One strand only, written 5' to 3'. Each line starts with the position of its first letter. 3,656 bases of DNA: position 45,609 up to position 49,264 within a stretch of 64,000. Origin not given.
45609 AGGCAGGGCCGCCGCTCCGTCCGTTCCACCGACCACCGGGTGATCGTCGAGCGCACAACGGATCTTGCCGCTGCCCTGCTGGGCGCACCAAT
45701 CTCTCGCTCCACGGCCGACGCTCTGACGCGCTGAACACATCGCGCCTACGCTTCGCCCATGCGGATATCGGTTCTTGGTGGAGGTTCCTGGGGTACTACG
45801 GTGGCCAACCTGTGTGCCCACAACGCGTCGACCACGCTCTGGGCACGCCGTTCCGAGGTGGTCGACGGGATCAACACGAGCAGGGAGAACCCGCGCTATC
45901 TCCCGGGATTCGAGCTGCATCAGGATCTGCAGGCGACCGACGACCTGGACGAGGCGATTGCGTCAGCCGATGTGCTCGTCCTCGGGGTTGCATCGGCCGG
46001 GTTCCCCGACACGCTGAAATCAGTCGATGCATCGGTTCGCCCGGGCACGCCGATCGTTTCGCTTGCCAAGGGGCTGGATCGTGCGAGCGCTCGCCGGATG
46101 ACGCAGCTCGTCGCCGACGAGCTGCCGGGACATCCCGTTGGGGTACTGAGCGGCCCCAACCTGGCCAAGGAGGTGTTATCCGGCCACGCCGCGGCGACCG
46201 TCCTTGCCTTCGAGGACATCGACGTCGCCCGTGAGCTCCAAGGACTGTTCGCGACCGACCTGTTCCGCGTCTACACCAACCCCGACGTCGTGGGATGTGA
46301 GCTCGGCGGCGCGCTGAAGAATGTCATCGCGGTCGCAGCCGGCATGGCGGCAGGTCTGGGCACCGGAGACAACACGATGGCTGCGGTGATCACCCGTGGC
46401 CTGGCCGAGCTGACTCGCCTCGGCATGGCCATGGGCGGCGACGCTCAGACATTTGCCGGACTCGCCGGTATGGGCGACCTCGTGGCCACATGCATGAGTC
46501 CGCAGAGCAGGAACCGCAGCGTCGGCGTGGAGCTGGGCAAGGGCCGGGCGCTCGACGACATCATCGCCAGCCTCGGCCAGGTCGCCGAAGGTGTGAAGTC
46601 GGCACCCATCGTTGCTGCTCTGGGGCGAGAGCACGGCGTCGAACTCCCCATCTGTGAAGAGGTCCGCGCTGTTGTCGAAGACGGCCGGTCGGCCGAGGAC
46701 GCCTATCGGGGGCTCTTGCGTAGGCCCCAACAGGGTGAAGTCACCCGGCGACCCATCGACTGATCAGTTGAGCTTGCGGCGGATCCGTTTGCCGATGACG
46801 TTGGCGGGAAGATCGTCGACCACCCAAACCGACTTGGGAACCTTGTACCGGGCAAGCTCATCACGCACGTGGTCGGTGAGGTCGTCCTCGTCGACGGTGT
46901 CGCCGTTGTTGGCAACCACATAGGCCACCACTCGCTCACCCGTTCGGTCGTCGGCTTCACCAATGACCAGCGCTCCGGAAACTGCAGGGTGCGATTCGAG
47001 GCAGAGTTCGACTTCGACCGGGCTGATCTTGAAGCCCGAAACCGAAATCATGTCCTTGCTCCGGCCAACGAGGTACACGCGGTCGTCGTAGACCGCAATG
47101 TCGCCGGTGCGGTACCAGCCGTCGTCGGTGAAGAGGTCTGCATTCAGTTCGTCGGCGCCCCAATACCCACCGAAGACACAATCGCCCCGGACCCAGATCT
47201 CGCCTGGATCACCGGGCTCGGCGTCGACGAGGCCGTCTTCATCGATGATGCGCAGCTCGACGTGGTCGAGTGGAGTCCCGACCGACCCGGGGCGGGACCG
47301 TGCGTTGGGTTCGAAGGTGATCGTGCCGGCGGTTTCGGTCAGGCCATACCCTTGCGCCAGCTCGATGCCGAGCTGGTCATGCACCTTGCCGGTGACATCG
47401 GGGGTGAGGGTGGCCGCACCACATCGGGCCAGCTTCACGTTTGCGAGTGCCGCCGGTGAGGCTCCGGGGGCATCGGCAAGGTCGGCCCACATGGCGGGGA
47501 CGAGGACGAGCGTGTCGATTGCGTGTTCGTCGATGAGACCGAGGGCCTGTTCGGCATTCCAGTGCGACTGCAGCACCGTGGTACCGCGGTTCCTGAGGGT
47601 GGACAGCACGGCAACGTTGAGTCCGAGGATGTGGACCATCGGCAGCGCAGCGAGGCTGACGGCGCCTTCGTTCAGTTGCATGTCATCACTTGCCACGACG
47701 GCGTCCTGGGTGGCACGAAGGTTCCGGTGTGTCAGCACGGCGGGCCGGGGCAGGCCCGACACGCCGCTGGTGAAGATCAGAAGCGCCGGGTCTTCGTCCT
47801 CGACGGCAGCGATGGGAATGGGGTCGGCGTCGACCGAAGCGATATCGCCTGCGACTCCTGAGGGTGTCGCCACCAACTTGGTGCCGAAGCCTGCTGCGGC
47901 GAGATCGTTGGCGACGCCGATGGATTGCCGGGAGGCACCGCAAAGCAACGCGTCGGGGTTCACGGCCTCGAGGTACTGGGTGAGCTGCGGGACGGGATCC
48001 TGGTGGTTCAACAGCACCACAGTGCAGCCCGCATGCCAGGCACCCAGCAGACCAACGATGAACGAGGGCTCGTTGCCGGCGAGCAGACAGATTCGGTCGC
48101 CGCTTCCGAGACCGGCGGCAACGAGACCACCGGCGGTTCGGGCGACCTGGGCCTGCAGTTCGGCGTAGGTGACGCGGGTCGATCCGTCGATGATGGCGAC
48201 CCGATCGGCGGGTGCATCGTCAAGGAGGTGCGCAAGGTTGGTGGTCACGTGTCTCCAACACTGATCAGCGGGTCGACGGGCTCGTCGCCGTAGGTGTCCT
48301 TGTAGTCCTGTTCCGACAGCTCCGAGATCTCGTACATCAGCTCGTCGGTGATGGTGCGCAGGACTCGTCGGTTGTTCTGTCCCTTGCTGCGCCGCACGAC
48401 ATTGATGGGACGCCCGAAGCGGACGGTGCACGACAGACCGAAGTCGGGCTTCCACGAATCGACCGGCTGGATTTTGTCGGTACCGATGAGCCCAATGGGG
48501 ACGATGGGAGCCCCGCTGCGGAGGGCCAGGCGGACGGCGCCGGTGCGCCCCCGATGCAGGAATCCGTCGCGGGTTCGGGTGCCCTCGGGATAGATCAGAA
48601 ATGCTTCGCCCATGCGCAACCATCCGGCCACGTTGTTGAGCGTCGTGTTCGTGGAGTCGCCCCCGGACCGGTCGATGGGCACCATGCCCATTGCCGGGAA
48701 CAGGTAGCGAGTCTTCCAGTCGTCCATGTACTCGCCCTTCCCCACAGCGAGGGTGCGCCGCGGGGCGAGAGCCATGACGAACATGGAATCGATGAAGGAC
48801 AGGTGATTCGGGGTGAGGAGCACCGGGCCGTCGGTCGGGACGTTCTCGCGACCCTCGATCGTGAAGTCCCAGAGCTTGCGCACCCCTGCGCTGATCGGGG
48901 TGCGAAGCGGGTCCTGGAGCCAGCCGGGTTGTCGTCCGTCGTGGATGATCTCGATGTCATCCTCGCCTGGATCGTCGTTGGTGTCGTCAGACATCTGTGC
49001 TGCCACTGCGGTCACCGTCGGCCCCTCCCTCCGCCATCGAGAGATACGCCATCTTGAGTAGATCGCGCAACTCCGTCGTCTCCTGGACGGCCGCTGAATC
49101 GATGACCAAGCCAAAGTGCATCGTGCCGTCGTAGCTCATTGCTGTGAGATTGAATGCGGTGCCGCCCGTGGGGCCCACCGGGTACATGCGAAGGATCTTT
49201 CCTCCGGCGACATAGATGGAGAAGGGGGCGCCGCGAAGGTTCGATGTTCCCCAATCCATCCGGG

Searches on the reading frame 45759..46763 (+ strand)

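Call 24: search_protein_families(library=pfam, proteins=[window:45759-46763:+], max_evalue=0.00001)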
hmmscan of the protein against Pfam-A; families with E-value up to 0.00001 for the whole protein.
window:45759-46763:+ (334 aa): 3 families
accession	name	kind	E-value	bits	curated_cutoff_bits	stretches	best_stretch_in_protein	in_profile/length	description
PF07479.19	NAD_Gly3P_dh_C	-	1.1e-53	181.7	25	1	176-315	1-140/142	NAD-dependent glycerol-3-phosphate dehydrogenase C-terminus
PF01210.29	NAD_Gly3P_dh_N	-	1.5e-46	158.7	23.1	1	3-155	2-156/158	NAD-dependent glycerol-3-phosphate dehydrogenase N-terminus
PF20618.3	GPD_NAD_C_bact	-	6.7e-22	78.3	27.6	1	236-302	1-66/66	Bacterial GPD, NAD-dependent C-terminal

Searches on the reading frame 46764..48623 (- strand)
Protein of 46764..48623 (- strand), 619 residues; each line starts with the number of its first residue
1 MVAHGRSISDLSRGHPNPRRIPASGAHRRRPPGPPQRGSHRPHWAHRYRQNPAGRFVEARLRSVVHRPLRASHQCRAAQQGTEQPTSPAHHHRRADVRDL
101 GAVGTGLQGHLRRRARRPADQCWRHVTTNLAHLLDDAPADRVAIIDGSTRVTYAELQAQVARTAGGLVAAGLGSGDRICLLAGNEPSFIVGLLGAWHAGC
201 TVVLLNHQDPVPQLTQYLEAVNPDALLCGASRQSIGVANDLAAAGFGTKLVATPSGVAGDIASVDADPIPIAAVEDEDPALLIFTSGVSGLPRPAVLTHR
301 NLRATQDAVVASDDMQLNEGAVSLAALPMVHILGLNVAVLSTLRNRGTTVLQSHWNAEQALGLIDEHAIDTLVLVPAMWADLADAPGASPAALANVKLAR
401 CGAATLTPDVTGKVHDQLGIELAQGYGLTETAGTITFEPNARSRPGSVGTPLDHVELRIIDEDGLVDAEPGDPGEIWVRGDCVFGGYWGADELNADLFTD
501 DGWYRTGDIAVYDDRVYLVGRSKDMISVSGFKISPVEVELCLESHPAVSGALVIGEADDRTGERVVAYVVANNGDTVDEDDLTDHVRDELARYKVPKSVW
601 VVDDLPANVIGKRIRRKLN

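Call 24: search_protein_families(library=pfam, proteins=[window:46764-48623:-], max_evalue=0.00001)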
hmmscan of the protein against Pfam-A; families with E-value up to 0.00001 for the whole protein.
window:46764-48623:- (619 aa): 2 families
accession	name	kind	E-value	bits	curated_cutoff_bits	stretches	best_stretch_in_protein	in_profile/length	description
PF00501.34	AMP-binding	-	2.6e-74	250.8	29.9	1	138-488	9-384/384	AMP-binding enzyme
PF13193.12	AMP-binding_C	-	5.1e-19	69.4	24.5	1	537-612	1-76/76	AMP-binding enzyme C-terminal domain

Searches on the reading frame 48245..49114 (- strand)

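Call 24: search_protein_families(library=pfam, proteins=[window:48245-49114:-], max_evalue=0.00001)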
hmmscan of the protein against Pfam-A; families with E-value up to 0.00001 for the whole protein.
window:48245-49114:- (289 aa): 1 family
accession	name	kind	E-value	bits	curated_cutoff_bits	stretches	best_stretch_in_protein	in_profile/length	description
PF01553.26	Acyltransferase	-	3.8e-26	91.9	23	1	84-208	2-130/132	Acyltransferase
